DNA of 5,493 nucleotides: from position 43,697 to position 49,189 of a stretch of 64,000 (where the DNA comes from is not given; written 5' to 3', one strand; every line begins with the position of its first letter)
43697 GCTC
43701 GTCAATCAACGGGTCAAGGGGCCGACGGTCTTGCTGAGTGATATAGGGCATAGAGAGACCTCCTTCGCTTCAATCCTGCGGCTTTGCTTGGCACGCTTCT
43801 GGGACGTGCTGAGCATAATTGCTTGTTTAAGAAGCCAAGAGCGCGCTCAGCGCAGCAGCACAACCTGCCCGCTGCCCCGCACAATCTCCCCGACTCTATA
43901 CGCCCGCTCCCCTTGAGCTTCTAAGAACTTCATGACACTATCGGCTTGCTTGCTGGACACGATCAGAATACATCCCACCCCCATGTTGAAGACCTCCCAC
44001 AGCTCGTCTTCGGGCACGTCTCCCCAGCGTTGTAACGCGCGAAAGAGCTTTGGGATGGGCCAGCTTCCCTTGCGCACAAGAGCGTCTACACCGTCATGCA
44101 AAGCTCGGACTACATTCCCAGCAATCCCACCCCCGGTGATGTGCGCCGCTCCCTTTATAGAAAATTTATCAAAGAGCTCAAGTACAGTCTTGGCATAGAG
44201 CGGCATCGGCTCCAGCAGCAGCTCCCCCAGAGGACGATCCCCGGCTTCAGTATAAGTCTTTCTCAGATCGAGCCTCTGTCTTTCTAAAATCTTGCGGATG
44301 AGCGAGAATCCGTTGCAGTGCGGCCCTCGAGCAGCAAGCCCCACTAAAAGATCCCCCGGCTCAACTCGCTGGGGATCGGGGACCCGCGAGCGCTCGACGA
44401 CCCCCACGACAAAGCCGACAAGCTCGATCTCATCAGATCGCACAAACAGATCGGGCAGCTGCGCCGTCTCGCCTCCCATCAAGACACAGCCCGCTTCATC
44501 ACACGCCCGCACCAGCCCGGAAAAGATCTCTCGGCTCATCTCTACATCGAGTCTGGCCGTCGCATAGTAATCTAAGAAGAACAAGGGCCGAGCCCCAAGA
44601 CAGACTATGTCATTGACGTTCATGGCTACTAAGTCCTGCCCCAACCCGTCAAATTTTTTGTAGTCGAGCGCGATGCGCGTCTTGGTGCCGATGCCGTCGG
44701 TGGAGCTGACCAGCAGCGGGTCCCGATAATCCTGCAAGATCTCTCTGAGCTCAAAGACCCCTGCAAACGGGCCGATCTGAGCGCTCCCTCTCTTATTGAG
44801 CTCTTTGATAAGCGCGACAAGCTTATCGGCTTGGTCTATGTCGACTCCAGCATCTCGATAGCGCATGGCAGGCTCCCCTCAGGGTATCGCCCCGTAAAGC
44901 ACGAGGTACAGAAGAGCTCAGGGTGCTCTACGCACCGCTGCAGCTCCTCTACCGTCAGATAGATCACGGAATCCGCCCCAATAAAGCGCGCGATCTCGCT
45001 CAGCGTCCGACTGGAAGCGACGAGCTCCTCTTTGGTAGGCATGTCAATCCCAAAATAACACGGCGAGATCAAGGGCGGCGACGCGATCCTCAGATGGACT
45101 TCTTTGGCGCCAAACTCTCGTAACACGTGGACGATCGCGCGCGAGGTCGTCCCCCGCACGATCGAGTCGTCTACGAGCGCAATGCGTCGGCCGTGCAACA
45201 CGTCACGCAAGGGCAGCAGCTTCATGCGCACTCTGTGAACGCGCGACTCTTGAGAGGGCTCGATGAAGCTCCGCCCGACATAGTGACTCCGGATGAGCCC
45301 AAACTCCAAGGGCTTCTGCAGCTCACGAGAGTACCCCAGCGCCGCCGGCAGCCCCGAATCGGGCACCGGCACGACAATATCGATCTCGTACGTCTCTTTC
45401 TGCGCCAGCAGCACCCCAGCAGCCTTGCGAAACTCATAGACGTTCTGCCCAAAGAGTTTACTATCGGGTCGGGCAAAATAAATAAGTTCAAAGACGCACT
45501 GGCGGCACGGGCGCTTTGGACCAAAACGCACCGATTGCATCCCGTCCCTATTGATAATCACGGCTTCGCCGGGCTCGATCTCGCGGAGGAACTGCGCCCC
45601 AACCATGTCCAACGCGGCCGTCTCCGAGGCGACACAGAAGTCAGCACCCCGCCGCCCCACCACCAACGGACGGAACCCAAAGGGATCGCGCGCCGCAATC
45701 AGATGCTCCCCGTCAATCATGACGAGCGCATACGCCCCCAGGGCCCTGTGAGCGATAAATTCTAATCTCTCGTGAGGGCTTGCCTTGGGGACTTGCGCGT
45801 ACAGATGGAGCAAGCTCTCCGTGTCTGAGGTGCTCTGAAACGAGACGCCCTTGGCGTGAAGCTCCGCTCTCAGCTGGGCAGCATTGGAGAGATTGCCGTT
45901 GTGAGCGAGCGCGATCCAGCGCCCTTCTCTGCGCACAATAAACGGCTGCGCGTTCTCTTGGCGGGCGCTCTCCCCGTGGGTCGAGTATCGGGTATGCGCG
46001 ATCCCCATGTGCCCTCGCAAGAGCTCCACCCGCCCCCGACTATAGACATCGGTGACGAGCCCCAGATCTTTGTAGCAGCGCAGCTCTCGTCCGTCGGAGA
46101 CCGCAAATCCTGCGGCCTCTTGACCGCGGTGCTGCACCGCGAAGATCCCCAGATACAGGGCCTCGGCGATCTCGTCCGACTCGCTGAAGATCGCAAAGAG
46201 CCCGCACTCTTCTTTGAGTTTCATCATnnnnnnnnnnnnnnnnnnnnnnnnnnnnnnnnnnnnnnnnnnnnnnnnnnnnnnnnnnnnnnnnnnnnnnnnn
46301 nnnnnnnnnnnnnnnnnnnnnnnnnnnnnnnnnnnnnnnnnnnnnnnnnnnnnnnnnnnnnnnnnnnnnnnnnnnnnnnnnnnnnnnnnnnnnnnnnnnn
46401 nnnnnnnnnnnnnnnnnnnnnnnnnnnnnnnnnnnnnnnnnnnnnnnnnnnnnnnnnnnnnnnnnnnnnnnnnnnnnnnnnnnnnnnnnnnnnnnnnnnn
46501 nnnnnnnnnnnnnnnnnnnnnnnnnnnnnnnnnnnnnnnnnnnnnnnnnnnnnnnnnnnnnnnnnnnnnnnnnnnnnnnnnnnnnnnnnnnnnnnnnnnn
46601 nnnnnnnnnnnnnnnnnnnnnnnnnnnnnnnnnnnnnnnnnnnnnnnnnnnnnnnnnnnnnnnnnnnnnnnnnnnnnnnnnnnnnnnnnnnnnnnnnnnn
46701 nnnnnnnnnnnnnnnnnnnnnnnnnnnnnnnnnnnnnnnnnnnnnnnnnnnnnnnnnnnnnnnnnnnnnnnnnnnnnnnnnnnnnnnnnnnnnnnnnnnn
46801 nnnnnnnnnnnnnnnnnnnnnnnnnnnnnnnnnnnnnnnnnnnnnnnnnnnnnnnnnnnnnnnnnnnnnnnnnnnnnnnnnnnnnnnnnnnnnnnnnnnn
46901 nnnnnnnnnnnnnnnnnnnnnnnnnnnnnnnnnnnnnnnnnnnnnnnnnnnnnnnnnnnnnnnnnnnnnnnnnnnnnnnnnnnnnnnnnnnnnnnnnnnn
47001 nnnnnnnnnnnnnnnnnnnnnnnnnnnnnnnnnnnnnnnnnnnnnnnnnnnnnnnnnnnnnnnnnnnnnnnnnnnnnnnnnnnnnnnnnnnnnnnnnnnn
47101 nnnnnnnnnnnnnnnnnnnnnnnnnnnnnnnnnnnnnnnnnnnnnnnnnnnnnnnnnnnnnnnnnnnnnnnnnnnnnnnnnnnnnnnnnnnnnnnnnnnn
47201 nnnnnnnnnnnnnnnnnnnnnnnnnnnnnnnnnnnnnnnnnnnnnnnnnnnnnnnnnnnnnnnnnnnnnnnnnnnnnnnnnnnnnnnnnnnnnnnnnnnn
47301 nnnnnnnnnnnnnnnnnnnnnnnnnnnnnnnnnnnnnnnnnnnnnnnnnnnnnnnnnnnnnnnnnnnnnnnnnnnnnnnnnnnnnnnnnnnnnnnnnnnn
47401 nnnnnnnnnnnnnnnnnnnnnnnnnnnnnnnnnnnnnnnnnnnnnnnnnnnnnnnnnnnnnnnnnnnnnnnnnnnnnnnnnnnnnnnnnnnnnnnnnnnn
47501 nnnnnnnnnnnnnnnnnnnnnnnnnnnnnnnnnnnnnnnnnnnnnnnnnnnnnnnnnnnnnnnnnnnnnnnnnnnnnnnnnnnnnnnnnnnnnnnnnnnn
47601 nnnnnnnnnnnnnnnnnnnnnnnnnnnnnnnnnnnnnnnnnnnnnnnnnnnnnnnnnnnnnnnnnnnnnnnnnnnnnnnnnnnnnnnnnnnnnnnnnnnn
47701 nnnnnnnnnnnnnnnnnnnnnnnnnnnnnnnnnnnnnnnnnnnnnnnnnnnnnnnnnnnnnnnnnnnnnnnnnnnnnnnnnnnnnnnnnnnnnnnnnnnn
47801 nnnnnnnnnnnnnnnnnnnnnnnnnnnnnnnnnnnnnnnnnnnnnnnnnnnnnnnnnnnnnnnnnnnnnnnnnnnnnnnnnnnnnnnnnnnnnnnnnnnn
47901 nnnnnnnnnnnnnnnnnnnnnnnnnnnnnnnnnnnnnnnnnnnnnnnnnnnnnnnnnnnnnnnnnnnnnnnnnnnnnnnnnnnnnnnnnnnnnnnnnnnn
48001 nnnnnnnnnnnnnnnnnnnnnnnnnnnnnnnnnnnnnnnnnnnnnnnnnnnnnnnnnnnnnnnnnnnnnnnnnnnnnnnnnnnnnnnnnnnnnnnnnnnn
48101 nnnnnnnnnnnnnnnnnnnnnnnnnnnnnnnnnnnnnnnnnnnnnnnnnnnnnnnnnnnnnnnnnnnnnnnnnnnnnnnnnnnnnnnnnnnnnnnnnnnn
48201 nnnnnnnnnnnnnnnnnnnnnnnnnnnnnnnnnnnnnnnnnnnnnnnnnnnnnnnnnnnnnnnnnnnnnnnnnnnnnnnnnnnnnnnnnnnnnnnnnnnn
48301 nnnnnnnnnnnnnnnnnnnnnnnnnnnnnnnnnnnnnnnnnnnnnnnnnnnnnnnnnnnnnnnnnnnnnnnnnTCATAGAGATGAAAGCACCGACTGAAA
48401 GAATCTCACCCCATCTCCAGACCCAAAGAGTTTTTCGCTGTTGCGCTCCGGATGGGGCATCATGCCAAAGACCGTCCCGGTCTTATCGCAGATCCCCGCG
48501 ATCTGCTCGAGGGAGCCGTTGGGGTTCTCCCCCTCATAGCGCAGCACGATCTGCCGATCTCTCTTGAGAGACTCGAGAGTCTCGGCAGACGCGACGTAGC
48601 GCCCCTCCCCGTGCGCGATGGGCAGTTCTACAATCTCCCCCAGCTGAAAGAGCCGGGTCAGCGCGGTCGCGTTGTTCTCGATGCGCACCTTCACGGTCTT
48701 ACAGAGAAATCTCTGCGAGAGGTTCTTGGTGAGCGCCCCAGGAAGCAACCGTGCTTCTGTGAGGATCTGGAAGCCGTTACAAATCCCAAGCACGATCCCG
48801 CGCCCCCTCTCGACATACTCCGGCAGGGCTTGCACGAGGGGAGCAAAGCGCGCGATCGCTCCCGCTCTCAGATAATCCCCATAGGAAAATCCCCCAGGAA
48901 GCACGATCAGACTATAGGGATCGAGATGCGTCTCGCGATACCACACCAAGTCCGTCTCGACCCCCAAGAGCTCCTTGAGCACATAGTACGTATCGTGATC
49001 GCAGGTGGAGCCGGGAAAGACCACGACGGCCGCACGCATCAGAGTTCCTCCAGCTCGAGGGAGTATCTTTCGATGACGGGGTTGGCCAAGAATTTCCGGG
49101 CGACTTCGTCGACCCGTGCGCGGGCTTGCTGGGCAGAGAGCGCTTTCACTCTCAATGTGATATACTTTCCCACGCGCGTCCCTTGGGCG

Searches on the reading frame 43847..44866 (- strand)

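Call 33: search_protein_families(library=pfam, proteins=[window:43847-44866:-], max_evalue=0.00001)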
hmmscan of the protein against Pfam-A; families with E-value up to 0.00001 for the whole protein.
window:43847-44866:- (339 aa): 2 families
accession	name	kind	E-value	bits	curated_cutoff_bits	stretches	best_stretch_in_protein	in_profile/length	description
PF02769.27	AIRS_C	-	1.1e-28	100.8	23.1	1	169-336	1-153/156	AIR synthase related protein, C-terminal domain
PF00586.29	AIRS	-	1.4e-22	80.7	24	1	51-157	14-112/112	AIR synthase related protein, N-terminal domain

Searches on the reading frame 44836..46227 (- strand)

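Call 33: search_protein_families(library=pfam, proteins=[window:44836-46227:-], max_evalue=0.00001)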
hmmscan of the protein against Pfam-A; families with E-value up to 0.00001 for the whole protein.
window:44836-46227:- (463 aa): 4 families
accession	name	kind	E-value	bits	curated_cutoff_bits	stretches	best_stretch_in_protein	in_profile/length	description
PF13537.11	GATase_7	-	9.9e-24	84.1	25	1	87-206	7-121/123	Glutamine amidotransferase domain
PF13522.11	GATase_6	-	1.1e-23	84.2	27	1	70-202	8-130/130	Glutamine amidotransferase domain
PF00156.33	Pribosyltran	-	3.8e-08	33.2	26.3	1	279-379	27-120/158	Phosphoribosyl transferase domain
PF13230.11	GATase_4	-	3e-07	30.1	23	1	70-126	69-121/272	Glutamine amidotransferases class-II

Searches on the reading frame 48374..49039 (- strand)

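Call 33: search_protein_families(library=pfam, proteins=[window:48374-49039:-], max_evalue=0.00001)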
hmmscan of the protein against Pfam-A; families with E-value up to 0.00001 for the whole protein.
window:48374-49039:- (221 aa): 1 family
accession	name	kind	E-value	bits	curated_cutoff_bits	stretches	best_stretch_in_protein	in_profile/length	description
PF13507.12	GATase_5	-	1.1e-43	149.6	27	1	2-203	3-232/260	CobB/CobQ-like glutamine amidotransferase domain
